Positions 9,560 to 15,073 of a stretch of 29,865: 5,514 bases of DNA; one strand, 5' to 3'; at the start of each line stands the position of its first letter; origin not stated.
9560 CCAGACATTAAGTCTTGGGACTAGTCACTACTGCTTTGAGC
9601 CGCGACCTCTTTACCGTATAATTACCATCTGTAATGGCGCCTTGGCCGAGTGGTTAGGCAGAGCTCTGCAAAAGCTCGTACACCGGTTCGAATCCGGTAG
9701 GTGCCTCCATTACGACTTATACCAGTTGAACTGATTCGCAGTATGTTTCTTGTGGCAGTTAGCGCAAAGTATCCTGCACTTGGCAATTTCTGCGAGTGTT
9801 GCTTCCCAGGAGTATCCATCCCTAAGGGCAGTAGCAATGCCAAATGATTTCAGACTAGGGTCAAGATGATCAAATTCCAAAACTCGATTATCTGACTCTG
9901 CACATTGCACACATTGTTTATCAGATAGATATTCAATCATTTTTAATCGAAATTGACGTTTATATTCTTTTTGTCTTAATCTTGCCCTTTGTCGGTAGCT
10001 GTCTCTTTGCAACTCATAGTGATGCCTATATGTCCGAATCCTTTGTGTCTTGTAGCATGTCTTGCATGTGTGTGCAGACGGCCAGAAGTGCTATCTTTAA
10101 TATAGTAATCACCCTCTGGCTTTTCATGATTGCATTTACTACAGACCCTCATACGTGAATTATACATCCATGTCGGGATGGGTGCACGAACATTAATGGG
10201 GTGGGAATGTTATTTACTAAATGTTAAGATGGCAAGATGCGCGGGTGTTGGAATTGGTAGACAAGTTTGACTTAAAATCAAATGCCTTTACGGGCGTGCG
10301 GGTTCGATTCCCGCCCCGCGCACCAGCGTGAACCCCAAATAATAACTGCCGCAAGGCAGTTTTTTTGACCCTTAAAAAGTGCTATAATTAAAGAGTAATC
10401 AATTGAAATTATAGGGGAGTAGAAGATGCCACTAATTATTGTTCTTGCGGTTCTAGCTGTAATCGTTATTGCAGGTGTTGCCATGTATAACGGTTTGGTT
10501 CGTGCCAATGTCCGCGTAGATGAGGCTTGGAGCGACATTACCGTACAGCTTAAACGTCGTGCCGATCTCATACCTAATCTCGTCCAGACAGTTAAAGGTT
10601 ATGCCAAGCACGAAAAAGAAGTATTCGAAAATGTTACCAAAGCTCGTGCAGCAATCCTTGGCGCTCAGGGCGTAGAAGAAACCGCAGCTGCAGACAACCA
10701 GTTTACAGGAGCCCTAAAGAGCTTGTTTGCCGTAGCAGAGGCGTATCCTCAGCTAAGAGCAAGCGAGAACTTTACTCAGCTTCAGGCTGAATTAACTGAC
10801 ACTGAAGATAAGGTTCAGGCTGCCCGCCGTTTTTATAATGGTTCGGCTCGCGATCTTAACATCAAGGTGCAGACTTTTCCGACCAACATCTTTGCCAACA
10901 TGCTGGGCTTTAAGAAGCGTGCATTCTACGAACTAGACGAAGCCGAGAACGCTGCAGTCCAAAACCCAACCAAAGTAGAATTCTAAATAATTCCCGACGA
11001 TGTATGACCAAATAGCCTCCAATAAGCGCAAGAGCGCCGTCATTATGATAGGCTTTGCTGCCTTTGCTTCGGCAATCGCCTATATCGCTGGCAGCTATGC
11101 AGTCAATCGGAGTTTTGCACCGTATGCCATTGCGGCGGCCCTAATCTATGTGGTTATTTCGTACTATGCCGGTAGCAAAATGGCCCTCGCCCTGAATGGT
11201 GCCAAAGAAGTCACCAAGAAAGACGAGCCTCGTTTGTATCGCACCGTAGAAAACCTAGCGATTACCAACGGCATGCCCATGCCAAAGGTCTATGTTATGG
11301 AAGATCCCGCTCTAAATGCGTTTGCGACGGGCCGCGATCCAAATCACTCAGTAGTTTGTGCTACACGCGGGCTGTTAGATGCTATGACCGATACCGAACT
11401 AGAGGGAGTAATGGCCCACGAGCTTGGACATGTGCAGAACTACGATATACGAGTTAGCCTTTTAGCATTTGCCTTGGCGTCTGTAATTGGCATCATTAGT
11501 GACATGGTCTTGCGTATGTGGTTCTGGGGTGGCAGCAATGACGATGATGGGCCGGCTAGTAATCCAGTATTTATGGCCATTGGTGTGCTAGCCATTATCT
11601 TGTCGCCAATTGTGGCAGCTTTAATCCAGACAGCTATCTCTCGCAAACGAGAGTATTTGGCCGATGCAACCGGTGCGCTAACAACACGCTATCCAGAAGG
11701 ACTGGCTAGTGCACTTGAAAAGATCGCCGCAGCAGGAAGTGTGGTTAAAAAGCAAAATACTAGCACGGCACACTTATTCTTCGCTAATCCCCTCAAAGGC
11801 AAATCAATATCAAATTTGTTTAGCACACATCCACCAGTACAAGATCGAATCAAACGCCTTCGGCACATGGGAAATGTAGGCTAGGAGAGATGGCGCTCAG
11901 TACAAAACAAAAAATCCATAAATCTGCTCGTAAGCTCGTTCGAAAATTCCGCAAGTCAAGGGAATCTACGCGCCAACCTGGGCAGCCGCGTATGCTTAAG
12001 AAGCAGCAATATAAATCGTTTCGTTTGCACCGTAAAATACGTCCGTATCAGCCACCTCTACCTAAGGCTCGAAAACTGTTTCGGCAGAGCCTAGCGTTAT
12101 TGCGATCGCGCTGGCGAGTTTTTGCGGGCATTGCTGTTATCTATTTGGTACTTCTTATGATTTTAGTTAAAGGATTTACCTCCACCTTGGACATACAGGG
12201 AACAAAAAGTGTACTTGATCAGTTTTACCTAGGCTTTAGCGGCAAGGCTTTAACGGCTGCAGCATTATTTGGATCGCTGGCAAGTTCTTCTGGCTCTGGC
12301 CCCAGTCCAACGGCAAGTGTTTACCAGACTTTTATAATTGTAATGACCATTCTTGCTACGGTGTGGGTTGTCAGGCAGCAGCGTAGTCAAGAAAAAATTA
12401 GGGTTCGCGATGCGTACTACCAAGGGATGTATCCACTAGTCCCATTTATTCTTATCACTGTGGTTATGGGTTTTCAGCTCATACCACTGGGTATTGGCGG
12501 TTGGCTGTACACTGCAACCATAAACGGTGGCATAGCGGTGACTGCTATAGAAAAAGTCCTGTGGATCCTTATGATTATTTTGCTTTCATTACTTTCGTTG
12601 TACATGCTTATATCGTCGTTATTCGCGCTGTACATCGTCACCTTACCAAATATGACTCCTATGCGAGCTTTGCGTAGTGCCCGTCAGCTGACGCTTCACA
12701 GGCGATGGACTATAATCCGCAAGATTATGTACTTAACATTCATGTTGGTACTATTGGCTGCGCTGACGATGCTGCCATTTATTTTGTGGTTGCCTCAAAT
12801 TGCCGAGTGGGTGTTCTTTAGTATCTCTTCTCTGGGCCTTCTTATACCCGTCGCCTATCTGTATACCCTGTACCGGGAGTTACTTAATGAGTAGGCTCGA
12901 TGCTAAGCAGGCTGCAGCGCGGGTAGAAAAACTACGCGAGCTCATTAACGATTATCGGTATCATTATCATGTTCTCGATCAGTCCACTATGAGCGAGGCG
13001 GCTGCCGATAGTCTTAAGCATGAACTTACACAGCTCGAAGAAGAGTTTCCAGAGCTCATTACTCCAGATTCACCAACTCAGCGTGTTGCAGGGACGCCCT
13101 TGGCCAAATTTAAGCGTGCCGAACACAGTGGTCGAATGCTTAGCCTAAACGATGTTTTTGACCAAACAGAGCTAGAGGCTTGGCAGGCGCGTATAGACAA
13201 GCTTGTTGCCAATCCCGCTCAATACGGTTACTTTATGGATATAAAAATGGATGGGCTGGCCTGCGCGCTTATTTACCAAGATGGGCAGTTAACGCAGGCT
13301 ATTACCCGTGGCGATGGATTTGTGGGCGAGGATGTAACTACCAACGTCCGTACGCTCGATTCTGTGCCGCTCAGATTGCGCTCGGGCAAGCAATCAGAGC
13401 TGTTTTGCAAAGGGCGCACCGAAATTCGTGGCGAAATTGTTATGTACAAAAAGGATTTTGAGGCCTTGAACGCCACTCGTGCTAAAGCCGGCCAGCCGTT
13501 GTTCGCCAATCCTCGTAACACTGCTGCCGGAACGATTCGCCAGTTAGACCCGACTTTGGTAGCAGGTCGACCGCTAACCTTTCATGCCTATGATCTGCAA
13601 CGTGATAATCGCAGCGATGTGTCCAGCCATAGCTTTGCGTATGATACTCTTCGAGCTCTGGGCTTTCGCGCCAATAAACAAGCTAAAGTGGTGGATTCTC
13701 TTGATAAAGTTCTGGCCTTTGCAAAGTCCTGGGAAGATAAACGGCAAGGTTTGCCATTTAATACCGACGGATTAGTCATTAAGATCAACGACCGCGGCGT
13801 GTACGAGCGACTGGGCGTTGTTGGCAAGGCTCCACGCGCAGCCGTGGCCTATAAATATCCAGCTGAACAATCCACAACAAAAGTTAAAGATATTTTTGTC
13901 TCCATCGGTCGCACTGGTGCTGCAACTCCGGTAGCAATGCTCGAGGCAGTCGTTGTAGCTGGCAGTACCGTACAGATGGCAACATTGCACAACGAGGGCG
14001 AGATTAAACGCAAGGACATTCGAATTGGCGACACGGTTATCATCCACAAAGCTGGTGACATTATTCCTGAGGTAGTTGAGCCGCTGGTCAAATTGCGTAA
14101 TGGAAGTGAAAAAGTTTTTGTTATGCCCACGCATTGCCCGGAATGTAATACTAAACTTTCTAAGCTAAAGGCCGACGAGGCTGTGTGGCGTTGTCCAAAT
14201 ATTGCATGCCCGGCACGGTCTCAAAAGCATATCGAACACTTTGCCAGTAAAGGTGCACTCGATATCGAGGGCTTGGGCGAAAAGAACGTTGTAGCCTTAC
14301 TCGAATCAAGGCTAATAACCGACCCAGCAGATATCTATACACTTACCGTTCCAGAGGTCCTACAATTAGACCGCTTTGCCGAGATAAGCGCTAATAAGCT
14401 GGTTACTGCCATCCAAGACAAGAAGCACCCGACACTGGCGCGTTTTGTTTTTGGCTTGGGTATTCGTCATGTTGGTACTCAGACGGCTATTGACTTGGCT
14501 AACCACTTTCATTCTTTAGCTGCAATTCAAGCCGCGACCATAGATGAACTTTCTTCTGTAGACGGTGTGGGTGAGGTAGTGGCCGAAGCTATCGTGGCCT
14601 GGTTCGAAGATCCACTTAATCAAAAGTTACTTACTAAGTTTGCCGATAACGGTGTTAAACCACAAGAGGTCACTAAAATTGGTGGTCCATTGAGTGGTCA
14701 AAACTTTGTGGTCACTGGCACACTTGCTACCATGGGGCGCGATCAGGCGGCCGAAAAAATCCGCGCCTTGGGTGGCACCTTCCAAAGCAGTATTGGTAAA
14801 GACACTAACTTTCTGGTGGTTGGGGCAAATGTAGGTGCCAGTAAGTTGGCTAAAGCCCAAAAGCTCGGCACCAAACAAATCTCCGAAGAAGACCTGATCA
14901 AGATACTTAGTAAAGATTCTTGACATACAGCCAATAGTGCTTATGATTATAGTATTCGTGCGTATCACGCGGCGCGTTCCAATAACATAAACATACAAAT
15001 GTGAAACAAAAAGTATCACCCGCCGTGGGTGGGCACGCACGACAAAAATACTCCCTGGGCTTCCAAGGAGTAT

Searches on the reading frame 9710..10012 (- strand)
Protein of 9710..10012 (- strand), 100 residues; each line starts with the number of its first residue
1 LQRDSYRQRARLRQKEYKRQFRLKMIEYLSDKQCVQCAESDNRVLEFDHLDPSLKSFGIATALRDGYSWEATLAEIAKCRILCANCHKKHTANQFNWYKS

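Call 7: search_protein_families(library=pfam, proteins=[window:9710-10012:-], max_evalue=0.01)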
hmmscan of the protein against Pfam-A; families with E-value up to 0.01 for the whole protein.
window:9710-10012:- (100 aa): 1 family
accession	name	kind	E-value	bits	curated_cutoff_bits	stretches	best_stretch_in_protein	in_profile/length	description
PF01844.29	HNH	-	0.0051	17.4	21.4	0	79-92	33-46/47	HNH endonuclease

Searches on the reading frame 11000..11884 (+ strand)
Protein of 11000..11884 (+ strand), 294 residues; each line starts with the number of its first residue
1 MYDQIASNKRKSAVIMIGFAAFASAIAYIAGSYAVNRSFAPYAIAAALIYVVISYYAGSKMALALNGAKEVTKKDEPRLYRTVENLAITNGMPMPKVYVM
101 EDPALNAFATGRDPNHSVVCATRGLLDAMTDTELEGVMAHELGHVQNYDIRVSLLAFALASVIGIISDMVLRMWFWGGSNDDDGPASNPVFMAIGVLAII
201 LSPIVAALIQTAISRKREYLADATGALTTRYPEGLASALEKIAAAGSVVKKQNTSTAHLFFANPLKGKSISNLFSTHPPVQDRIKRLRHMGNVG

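Call 7: search_protein_families(library=pfam, proteins=[window:11000-11884:+], max_evalue=0.01)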
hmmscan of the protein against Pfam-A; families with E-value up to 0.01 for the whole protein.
window:11000-11884:+ (294 aa): 2 families
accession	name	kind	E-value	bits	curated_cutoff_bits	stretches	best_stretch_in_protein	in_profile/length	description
PF01435.24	Peptidase_M48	-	6.7e-34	117.8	20.3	1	74-290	2-185/186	Peptidase family M48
PF05569.17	Peptidase_M56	-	0.0016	18.1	31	1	49-160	115-219/296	BlaR1 peptidase M56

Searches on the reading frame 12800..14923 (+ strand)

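Call 74: search_protein_families(library=pfam, proteins=[window:12800-14923:+], max_evalue=0.001)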
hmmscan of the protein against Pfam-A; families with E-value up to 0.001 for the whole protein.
window:12800-14923:+ (707 aa): 7 families
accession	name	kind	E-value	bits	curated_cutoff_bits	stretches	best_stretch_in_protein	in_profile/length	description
PF01653.23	DNA_ligase_aden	-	6e-84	281.9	27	1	102-356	2-253/253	NAD-dependent DNA ligase adenylation domain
PF03120.22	DNA_ligase_OB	-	1.3e-31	108.7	32.9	1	359-436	1-78/79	NAD-dependent DNA ligase OB-fold domain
PF12826.13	HHH_2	-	1.3e-22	80.1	27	1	548-610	1-63/64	Helix-hairpin-helix motif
PF14520.12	HHH_5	-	2.2e-12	47.7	27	1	553-599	5-52/57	Helix-hairpin-helix domain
PF00533.33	BRCT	-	2.7e-10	40.7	21.3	1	629-700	4-75/78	BRCA1 C Terminus (BRCT) domain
PF03119.21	DNA_ligase_ZBD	-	3.8e-10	39.9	25.8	1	445-472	1-27/27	NAD-dependent DNA ligase C4 zinc finger domain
PF00633.29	HHH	-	1.5e-06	28.2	24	1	573-600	2-29/30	Helix-hairpin-helix motif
